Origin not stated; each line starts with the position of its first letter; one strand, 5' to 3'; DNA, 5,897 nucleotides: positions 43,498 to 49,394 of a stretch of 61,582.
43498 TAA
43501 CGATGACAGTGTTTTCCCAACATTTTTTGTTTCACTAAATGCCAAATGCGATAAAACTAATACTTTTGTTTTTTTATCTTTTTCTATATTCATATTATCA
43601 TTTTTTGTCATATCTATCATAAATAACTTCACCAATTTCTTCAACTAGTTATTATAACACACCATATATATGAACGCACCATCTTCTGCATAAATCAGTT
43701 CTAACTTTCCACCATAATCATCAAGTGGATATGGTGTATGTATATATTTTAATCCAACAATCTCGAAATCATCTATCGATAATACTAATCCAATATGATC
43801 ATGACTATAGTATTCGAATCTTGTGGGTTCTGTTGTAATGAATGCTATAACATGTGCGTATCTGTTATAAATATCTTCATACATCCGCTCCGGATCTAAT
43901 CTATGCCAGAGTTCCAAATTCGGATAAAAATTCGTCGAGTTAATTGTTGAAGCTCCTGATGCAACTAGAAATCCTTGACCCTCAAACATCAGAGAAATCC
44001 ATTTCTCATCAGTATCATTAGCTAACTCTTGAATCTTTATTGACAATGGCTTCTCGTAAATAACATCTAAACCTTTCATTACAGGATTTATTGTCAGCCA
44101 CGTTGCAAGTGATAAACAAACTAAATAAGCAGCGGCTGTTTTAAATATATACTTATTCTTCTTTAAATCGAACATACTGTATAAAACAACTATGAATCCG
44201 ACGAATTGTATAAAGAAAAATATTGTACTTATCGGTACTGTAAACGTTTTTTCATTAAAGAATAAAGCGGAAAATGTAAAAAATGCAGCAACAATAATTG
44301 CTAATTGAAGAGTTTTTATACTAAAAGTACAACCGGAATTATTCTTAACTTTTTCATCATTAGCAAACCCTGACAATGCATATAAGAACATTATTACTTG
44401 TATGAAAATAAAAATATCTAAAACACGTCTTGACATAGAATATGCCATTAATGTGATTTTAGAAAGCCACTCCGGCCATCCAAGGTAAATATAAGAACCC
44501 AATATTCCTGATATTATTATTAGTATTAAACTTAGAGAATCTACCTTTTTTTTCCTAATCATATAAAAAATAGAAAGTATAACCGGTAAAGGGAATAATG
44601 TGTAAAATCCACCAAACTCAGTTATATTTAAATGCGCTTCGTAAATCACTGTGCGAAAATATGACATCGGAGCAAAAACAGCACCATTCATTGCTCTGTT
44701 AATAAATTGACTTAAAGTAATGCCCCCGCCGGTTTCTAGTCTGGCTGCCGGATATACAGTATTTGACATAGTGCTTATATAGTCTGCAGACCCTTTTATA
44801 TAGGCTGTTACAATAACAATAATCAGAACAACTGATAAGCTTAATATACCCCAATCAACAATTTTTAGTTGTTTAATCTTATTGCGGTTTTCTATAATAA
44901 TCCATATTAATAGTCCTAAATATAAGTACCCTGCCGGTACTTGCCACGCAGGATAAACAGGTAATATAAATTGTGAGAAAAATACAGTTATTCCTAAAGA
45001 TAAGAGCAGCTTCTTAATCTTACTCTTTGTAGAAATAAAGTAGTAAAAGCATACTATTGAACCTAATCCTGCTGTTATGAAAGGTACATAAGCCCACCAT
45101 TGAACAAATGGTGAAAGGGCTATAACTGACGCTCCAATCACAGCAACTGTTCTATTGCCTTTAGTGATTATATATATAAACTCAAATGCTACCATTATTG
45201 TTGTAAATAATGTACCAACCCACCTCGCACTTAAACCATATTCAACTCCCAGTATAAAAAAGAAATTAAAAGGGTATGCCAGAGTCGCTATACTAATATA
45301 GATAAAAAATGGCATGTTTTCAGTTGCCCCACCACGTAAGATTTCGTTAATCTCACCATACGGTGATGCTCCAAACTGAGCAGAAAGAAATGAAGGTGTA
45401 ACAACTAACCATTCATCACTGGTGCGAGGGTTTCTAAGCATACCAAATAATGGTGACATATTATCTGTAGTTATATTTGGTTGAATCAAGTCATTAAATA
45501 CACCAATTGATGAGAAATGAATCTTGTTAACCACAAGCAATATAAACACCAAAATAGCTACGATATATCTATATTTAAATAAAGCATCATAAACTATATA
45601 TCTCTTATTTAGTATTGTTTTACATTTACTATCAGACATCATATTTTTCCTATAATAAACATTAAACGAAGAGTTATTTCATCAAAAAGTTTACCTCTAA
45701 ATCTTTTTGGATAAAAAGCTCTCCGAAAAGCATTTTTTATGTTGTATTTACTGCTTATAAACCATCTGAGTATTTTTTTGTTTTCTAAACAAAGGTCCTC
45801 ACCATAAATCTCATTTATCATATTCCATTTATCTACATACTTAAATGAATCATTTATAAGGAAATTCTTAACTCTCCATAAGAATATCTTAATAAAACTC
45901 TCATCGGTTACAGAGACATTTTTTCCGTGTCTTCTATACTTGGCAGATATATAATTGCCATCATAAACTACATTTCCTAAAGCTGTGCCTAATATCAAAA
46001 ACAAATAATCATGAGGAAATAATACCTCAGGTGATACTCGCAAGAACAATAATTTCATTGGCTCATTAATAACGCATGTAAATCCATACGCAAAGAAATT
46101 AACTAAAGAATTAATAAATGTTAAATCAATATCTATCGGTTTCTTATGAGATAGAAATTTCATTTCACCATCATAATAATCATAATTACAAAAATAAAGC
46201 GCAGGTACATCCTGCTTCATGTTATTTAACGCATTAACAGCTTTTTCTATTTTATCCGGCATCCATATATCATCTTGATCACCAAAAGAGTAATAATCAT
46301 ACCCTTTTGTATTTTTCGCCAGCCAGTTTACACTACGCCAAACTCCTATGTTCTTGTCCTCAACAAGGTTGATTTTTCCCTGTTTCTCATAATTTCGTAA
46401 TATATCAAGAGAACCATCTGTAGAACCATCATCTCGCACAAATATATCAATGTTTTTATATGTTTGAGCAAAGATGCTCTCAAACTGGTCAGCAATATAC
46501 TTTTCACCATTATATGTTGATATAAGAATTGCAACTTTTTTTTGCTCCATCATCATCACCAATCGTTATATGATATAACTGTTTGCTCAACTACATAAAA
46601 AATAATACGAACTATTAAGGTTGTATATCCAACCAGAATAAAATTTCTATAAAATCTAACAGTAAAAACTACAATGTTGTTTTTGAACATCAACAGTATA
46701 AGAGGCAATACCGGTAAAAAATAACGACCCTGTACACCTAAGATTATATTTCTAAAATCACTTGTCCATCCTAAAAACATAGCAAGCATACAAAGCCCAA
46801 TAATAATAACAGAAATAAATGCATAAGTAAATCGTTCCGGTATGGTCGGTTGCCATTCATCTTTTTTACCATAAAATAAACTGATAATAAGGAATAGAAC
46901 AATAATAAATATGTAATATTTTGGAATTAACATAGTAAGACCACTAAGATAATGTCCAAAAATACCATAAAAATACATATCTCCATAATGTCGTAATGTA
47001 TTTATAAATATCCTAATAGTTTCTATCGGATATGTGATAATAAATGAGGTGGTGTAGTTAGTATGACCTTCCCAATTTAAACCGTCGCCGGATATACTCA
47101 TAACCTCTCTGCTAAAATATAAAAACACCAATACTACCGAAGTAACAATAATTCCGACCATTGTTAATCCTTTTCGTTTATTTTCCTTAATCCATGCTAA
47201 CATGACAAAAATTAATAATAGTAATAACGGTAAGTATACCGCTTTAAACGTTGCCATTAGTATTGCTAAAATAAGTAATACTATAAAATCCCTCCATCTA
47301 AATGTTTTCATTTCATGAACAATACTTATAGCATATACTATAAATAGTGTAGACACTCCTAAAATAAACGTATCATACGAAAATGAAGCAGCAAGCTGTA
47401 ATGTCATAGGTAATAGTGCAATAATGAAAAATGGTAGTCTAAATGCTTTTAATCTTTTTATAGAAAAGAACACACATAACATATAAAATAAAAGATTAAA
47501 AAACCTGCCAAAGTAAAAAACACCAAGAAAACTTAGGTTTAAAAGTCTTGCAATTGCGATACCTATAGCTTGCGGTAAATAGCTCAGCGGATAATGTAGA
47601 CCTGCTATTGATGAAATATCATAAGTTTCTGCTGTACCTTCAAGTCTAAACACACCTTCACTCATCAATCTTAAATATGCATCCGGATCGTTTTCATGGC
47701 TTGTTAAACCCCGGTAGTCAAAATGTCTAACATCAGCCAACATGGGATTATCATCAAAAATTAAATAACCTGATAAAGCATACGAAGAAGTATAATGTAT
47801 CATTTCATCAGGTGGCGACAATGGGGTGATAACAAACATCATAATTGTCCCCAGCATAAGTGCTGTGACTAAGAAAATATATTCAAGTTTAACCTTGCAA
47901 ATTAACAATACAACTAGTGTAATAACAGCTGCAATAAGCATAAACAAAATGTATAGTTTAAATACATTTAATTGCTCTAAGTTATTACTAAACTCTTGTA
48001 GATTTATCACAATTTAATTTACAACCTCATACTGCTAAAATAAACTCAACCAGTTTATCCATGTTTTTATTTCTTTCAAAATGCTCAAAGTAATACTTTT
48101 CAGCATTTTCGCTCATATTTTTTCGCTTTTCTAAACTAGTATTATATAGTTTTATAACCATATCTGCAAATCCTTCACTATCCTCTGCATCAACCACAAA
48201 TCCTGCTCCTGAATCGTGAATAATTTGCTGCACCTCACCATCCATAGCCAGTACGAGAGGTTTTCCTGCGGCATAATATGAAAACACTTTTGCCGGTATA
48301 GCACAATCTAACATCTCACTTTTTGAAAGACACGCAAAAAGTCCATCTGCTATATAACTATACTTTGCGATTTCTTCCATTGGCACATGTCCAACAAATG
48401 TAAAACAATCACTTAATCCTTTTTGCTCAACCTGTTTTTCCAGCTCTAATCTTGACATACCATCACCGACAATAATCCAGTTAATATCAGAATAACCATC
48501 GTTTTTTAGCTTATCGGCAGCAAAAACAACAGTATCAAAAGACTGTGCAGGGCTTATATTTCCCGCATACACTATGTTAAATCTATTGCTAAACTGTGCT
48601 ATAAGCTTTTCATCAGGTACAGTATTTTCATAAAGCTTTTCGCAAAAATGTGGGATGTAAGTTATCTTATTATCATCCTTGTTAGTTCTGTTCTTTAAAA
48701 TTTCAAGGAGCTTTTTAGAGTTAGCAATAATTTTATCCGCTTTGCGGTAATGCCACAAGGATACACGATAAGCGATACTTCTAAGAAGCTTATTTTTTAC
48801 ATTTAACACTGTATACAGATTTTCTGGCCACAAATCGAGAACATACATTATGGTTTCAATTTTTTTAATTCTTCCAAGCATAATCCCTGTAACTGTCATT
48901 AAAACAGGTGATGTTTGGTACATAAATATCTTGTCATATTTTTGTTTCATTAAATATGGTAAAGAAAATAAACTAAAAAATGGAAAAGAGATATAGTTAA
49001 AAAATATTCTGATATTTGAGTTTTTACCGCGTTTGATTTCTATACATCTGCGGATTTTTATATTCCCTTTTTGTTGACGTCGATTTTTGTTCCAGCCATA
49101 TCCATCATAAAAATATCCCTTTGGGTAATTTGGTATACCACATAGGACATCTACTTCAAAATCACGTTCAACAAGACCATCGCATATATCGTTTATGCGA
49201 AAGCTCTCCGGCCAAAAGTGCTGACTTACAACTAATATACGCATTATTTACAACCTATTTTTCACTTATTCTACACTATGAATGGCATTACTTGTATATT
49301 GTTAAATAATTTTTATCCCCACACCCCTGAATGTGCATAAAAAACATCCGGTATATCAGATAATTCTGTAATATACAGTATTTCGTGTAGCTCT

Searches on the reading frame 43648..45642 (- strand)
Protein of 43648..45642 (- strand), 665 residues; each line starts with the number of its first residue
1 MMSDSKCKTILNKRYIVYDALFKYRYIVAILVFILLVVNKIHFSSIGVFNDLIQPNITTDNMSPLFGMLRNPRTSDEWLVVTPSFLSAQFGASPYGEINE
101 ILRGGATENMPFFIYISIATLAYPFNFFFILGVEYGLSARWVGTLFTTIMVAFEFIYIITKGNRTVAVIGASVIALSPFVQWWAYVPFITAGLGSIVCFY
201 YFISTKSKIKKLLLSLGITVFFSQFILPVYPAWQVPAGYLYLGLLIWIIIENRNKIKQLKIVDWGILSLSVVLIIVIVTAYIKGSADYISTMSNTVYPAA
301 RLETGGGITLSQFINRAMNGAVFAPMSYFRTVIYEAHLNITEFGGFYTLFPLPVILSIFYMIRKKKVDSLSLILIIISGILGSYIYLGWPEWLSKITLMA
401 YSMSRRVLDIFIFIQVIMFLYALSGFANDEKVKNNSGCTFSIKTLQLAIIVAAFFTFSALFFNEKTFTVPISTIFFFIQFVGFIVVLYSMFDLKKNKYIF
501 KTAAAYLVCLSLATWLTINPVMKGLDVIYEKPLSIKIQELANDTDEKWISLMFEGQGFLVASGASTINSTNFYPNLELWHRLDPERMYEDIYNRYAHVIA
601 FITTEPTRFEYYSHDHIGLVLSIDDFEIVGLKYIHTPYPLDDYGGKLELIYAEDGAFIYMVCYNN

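Call 16: search_protein_families(library=pfam, proteins=[window:43648-45642:-], max_evalue=0.0001)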
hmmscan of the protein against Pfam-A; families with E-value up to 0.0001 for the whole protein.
window:43648-45642:- (665 aa): 2 families
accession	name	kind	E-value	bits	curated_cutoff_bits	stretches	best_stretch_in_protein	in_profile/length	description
PF24677.1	DUF7657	-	3.7e-83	279.9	26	1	23-423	1-399/401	Domain of unknown function (DUF7657)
PF24672.1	DUF7654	-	1.4e-30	106.3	27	1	528-662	2-142/145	Domain of unknown function (DUF7654)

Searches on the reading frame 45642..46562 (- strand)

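Call 16: search_protein_families(library=pfam, proteins=[window:45642-46562:-], max_evalue=0.0001)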
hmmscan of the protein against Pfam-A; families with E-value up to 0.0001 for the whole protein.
window:45642-46562:- (307 aa): 3 families
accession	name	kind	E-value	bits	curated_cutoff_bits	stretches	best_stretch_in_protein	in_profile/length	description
PF00535.33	Glycos_transf_2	-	2.5e-21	76.8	23.3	1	12-139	2-127/168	Glycosyl transferase family 2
PF10111.15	Glyco_tranf_2_2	-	2.7e-07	30.8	27.3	1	12-166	4-171/276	Glycosyltransferase like family 2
PF13641.12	Glyco_tranf_2_3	-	2.7e-05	24.8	27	1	10-114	3-112/230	Glycosyltransferase like family 2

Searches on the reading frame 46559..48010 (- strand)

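Call 34: search_protein_families(library=pfam, proteins=[window:46559-48010:-], max_evalue=0.0001)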
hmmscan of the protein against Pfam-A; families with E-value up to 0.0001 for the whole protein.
window:46559-48010:- (484 aa): 1 family
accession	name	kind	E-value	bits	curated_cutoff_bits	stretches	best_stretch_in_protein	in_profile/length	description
PF09913.15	DUF2142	-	1.3e-46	159.6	30.1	1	51-438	1-395/395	Predicted membrane protein (DUF2142)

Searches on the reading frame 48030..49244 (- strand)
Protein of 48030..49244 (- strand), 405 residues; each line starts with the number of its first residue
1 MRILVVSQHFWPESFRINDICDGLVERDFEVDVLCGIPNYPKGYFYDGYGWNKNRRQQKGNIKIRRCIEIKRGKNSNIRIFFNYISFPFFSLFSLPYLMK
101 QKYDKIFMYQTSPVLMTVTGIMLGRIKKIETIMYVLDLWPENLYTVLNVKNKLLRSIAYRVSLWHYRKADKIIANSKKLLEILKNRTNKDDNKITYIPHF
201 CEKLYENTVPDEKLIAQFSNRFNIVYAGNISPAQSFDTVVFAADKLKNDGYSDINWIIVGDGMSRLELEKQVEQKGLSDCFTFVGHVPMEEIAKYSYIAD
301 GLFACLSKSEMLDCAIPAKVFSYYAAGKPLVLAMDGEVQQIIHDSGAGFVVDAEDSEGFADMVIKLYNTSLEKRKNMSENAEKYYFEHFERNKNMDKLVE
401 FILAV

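Call 34: search_protein_families(library=pfam, proteins=[window:48030-49244:-], max_evalue=0.0001)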
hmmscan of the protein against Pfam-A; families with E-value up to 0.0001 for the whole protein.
window:48030-49244:- (405 aa): 3 families
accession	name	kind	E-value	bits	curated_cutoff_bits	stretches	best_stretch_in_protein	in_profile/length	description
PF00534.26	Glycos_transf_1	-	6.4e-21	75.1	26.4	1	219-383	13-171/172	Glycosyl transferases group 1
PF13692.12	Glyco_trans_1_4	-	2.2e-16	60.9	27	1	222-368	2-141/142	Glycosyl transferases group 1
PF13439.12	Glyco_transf_4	-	2.6e-07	31.3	28.5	1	18-199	9-164/170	Glycosyltransferase Family 4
